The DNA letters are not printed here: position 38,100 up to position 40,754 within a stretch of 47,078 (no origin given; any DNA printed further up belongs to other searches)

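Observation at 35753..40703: AT-richer two-gene island between alaS and coaW encodes tandem ~785-aa lipoproteins of unassigned architecture ending in an MBL-fold domain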

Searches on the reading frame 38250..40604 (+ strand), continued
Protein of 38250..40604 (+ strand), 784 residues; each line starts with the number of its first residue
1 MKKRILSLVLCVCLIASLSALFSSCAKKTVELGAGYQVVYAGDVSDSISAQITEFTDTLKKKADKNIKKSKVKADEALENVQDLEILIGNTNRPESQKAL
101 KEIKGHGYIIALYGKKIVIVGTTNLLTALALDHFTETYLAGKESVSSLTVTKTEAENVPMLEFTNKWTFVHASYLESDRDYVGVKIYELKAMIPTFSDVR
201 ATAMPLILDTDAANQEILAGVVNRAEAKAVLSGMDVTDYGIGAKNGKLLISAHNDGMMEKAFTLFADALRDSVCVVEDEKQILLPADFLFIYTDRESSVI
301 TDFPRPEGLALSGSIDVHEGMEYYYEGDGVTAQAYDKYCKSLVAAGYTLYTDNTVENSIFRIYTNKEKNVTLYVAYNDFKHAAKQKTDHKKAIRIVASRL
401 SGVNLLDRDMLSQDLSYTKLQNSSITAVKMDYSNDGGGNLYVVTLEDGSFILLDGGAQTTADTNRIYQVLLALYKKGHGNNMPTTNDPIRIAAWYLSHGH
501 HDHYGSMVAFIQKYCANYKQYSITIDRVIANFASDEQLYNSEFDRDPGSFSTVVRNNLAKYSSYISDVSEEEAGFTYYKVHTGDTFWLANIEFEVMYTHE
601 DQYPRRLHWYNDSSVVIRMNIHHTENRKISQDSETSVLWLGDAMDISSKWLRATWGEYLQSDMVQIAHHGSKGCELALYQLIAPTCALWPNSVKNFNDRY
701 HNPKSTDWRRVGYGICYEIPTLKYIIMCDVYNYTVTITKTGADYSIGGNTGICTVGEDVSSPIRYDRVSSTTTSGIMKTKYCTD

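Call 41: find_related_loci(query=A1, collection=genome_contigs, flank=8000)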
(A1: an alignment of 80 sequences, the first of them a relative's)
Query A1 (784 aa) in genome_contigs; peptide patterns used: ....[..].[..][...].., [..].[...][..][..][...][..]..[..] (x = any residue, [..] = any of these).
598 stretches matched a pattern (row limit reached: there are more); 390 encode a relative of the query (tblastn E <= 1e-3); the best 80 are kept; 71 distinct loci.
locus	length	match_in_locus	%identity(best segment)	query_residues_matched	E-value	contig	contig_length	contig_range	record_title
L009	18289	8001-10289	54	1-746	0e+0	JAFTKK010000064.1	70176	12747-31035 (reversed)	MAG: Clostridia bacterium isolate RGIG3899 Roe_deer_Cecum-2__c447794, whole genome shotgun sequence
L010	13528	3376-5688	52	1-778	0e+0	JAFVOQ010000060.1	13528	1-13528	MAG: Clostridia bacterium isolate RGIG5254 Sheep_Colon-1__c603982, whole genome shotgun sequence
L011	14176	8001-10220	52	3-744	0e+0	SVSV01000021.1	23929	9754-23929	MAG: Oscillospiraceae bacterium isolate SIG678 NODE_40985_length_23929_cov_1.636795, whole genome shotgun sequence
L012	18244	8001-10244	52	16-781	0e+0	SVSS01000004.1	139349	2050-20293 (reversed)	MAG: Oscillospiraceae bacterium isolate SIG675 NODE_2564_length_139349_cov_5.210678, whole genome shotgun sequence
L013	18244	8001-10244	51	16-781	0e+0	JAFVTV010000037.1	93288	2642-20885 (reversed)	MAG: Clostridia bacterium isolate RGIG5389 Sheep_Colon-3__c693851, whole genome shotgun sequence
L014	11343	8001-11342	50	3-745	0e+0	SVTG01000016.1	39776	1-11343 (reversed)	MAG: Oscillospiraceae bacterium isolate SIG689 NODE_22004_length_39776_cov_3.934122, whole genome shotgun sequence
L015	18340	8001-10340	47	1-784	0e+0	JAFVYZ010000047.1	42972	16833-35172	MAG: Clostridia bacterium isolate RGIG5523 Sheep_Colon.Co__c2858635, whole genome shotgun sequence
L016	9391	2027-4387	50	1-778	0e+0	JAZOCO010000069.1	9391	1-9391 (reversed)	MAG: Eubacteriales bacterium isolate T1900044756_TS20190222.MAGScoT_cleanbin_000010 SGB_2278_k141_3283347, whole genome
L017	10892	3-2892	46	1-783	0e+0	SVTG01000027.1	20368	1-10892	MAG: Oscillospiraceae bacterium isolate SIG689 NODE_49165_length_20368_cov_3.958698, whole genome shotgun sequence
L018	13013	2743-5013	45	1-758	0e+0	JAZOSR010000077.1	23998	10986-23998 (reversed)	MAG: Eubacteriales bacterium isolate T1900045543_YK20190237.MAGScoT_cleanbin_000016 SGB_7831_k141_4230943, whole genome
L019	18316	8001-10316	39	1-763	2e-168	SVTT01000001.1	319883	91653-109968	MAG: Oscillospiraceae bacterium isolate SIG702 NODE_223_length_319883_cov_3.528109, whole genome shotgun sequence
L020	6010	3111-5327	37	25-763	6e-150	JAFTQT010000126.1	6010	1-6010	MAG: Clostridia bacterium isolate RGIG4064 Roe_deer_Cecum.Co__c1802193, whole genome shotgun sequence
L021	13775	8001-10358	37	1-780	4e-151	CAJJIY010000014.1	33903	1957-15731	MAG TPA_asm: uncultured Clostridiales bacterium isolate ERR321646-bin.55 genome assembly, contig: NODE_826_length_33903_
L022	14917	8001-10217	36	25-763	9e-146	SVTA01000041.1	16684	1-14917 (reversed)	MAG: Oscillospiraceae bacterium isolate SIG683 NODE_61512_length_16684_cov_1.772725, whole genome shotgun sequence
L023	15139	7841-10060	37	36-763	2e-141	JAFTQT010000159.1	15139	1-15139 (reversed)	MAG: Clostridia bacterium isolate RGIG4064 Roe_deer_Cecum.Co__c2302907, whole genome shotgun sequence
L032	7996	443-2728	35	3-746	3e-123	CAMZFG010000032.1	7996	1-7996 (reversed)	MAG TPA_asm: uncultured Clostridia bacterium isolate SRR10912534_bin.36_metaWRAP_v1.3_MAG genome assembly, contig: ERZ14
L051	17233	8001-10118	31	85-778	2e-99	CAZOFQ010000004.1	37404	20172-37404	MAG TPA_asm: uncultured Lachnospiraceae bacterium isolate SRP315200_co1_208 genome assembly, contig: NODE_1393_length_37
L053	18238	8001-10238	33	26-738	1e-97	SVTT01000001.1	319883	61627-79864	MAG: Oscillospiraceae bacterium isolate SIG702 NODE_223_length_319883_cov_3.528109, whole genome shotgun sequence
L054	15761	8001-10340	32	3-744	3e-104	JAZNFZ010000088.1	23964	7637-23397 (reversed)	MAG: Eubacteriales bacterium isolate T1900044709_TS20190175.MAGScoT_cleanbin_000012 SGB_1829_k141_2007753, whole genome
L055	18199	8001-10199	32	14-744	8e-97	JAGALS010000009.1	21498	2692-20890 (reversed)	MAG: Clostridia bacterium isolate RGIG8557 Water_deer_Cecum-3__c41118, whole genome shotgun sequence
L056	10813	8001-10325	31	11-744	2e-96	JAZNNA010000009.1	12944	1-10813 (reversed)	MAG: Eubacteriales bacterium isolate T1900044659_TS20190125.MAGScoT_cleanbin_000026 SGB_1500_k141_1460891, whole genome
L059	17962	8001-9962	34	86-682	4e-91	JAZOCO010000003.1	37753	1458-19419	MAG: Eubacteriales bacterium isolate T1900044756_TS20190222.MAGScoT_cleanbin_000010 SGB_2278_k141_1403745, whole genome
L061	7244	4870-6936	30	19-690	2e-87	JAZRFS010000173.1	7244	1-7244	MAG: Eubacteriales bacterium isolate T1900045494_YK20190188.MAGScoT_cleanbin_000037 SGB_7411_k141_1363145, whole genome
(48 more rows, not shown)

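Call 44: search_protein_families(library=pfam, proteins=[L054:7632-10637:-, L051:10193-13222:+, L056:3076-4497:+, L055:3133-5820:+, L053:3083-4540:+, L059:11479-12708:+, L032:3786-4913:-, L061:3781-4698:+, L032:2864-4099:+], max_evalue=0.001)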
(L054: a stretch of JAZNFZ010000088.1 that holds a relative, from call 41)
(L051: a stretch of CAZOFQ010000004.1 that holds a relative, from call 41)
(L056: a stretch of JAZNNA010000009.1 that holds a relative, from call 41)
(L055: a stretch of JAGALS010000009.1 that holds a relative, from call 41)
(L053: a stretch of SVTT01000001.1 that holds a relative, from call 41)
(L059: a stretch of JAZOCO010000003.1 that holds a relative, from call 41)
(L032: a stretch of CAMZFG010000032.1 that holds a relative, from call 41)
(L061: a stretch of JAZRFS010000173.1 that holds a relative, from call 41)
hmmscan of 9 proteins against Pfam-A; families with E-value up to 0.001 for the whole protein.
L054:7632-10637:- (1001 aa): 0 families

L051:10193-13222:+ (1009 aa): 3 families
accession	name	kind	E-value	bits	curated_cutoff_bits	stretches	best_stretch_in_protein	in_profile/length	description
PF13306.12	LRR_5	-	6.6e-84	278.6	27.7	6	864-986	1-117/127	BspA type Leucine rich repeat region (6 copies)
PF13855.12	LRR_8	-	7.6e-13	48.5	27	0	465-511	11-58/61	Leucine rich repeat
PF12799.13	LRR_4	-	3.2e-05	24.4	27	0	482-513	4-34/44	Leucine Rich repeats (2 copies)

L056:3076-4497:+ (473 aa): 1 family
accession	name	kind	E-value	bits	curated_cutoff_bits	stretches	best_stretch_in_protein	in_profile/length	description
PF01841.26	Transglut_core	-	1.9e-10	41.4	23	1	180-275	10-107/108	Transglutaminase-like superfamily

L055:3133-5820:+ (895 aa): 18 families
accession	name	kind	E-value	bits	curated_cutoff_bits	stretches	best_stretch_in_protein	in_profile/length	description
PF00005.33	ABC_tran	-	2.9e-56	190.3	25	2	329-460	2-136/137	ABC transporter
PF13304.12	AAA_21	-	1.7e-16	61.6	27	1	153-212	235-296/304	AAA domain, putative AbiEii toxin, Type IV TA system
PF02463.25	SMC_N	-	3.1e-09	37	40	1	45-214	24-199/220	RecF/RecN/SMC N terminal domain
PF07155.17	ECF-ribofla_trS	-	3.4e-08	34.1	26.7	1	721-867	4-157/172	ECF-type riboflavin transporter, S component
PF12822.12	ECF_trnsprt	-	5.5e-08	33.5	30.7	1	722-875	1-167/169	ECF transporter, substrate-specific component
PF13476.12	AAA_23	-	3.5e-07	31.5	27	0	38-70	15-44/201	AAA domain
PF13401.12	AAA_22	-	5.2e-07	30.5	27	1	44-128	4-64/130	AAA domain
PF13191.12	AAA_16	-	1.5e-06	29.3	32.6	0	43-73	20-52/167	AAA ATPase domain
PF03215.21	Rad17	-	2.2e-06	28.2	23.8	1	33-69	33-69/186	Rad17 P-loop domain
PF13555.12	AAA_29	-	7.3e-06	26.1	27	0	41-73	18-50/61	P-loop containing region of AAA domain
PF03193.22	RsgA_GTPase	-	1.1e-05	25.7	30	1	31-67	93-128/174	RsgA GTPase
PF13481.12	AAA_25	-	5.5e-05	23.3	27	0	44-74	32-61/195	AAA domain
PF13238.12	AAA_18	-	5.9e-05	24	29.4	0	49-113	2-54/128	AAA domain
PF20720.3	nSTAND3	-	7.5e-05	22.9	27.2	0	30-67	2-39/155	Novel STAND NTPase 3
PF13558.12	SbcC_Walker_B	-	0.00012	22.7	27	0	146-198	23-88/90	SbcC/RAD50-like, Walker B motif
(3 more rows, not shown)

L053:3083-4540:+ (485 aa): 1 family
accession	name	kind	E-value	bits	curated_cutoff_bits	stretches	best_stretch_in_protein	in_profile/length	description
PF03323.18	GerA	-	2.9e-132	442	27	1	39-482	7-456/466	Bacillus/Clostridium GerA spore germination protein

L059:11479-12708:+ (409 aa): 3 families
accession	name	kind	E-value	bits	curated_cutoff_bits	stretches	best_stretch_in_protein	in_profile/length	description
PF14606.12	Lipase_GDSL_3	-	7.5e-37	127.8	27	1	223-403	1-177/178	GDSL-like Lipase/Acylhydrolase family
PF14607.12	GxDLY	-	1.7e-31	109.4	27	1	69-213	2-145/146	N-terminus of Esterase_SGNH_hydro-type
PF13472.12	Lipase_GDSL_2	-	3.3e-10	41.2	32.9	1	229-391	2-175/178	GDSL-like Lipase/Acylhydrolase family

L032:3786-4913:- (375 aa): 0 families

L061:3781-4698:+ (305 aa): 4 families
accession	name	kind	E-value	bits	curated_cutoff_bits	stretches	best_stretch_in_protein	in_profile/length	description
PF12833.13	HTH_18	-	8.9e-24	84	33.6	1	222-300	1-79/80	Helix-turn-helix domain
PF00165.29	HTH_AraC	-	2.4e-12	47.1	26.6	1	265-299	8-41/42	Bacterial regulatory helix-turn-helix proteins, AraC family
PF02311.25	AraC_binding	-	2.6e-12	47.1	21.1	1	34-120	10-95/135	AraC-like ligand binding domain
PF07883.17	Cupin_2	-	5e-09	36.2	27.2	1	40-97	11-67/70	Cupin domain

L032:2864-4099:+ (411 aa): 0 families

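Call 48: search_solved_structures(query=A1, max_evalue=0.02, show_alignments=3)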
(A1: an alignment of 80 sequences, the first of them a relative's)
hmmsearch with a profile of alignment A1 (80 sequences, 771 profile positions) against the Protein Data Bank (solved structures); distinct sequences matched with E-value up to 0.02: 3.
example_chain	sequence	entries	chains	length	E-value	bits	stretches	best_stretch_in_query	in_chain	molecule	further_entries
4pdx_A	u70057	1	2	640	0.0017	19.7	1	505-609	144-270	Putative alkyl/aryl-sulfatase YjcS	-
9vc6_A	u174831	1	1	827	0.007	17.6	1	633-696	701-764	Competence protein ComEC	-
9vc9_A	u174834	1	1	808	0.015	16.5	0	602-697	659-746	Dna internalization-related competence protein rec2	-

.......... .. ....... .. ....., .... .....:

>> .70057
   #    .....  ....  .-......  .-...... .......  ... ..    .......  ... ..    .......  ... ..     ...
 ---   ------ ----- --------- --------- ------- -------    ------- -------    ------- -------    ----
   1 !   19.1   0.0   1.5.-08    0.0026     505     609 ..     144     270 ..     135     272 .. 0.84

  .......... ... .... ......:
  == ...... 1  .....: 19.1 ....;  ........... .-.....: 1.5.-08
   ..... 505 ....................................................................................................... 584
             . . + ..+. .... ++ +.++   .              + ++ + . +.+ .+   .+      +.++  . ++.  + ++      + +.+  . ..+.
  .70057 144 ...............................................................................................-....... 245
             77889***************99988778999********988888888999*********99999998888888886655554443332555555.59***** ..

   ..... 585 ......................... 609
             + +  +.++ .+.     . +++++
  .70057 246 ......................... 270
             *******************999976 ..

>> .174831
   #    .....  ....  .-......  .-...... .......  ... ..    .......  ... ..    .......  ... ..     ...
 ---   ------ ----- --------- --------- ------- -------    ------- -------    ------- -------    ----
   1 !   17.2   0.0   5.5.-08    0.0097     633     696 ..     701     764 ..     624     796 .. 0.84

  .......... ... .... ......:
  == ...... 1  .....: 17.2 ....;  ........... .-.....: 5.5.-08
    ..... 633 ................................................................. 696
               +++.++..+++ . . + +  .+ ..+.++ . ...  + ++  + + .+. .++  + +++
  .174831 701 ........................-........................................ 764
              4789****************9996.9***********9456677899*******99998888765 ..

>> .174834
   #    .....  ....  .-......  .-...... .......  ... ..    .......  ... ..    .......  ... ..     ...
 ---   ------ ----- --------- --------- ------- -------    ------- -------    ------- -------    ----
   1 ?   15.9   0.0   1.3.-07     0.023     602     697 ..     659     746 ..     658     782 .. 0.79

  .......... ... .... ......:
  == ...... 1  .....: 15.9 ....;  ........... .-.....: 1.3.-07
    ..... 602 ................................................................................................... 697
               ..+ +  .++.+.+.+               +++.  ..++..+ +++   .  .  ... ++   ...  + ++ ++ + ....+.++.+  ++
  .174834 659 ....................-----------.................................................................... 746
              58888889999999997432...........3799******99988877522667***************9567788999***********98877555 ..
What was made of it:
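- Closest known: ComEC/Rec2 C-terminal MBL domain. Same: HHG(S), covering motifs III-V, with Asn aligned at motif III (call 48).
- The family profile aligns with solved ComEC/Rec2 from '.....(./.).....' through 'GD' to 'HHG' (call 48). Motifs III-V align with ComEC instead (call 48).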

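Call 70: fold_search(model_id=the predicted structure, library=viral)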
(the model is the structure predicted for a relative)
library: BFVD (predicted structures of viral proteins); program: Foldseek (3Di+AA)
matches with E <= 10: 516; with E <= 0.001: 2
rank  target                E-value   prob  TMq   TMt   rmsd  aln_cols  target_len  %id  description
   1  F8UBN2                1.4e-13  1.00  0.27  0.55   6.7       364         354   12  (no name in the UniProt tables at hand)
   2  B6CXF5                1.7e-12  1.00  0.30  0.25   9.4       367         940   12  (no name in the UniProt tables at hand)
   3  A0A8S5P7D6            2.6e-03  1.00  0.10  0.52   5.7       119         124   13  Lipoprotein [Siphoviridae sp. ctmYS12]
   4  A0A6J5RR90            2.0e-02  0.80  0.09  0.30  13.6       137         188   12  Lipoprotein [uncultured Caudovirales phage]
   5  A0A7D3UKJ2            3.3e-02  0.87  0.08  0.41  10.2       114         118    9  (no name in the UniProt tables at hand)
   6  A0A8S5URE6            4.4e-02  0.12  0.06  0.10  20.0       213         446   12  Uncharacterized protein [Siphoviridae sp. ctg6c78]
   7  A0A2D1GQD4            7.7e-02  0.66  0.07  0.45  15.1       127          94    5  (no name in the UniProt tables at hand)
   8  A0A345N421            1.0e-01  0.90  0.08  0.20   4.9        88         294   10  (no name in the UniProt tables at hand)
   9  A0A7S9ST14            1.3e-01  0.84  0.08  0.46   3.5        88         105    9  Uncharacterized protein [Virus NIOZ-UU159]
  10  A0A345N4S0            1.5e-01  0.20  0.07  0.12   6.6        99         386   13  (no name in the UniProt tables at hand)
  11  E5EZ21                1.9e-01  0.07  0.05  0.15  16.6       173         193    9  (no name in the UniProt tables at hand)
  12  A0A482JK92            2.0e-01  0.69  0.07  0.44   4.5        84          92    7  Uncharacterized protein [Shigella phage Silverhawkium]
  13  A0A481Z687            2.0e-01  0.13  0.05  0.12  11.6        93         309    5  Uncharacterized protein [Pithovirus LCPAC202]
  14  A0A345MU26            2.5e-01  0.35  0.08  0.14   5.1        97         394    9  (no name in the UniProt tables at hand)
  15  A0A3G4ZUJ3            2.5e-01  0.08  0.08  0.09  17.1       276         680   13  Glycosyltransferase [Edafosvirus sp.]
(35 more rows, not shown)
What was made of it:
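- Tried and rejected: The Foldseek search of the viral library gave two strong but unnamed MBL matches and a small phage lipoprotein (call 70).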
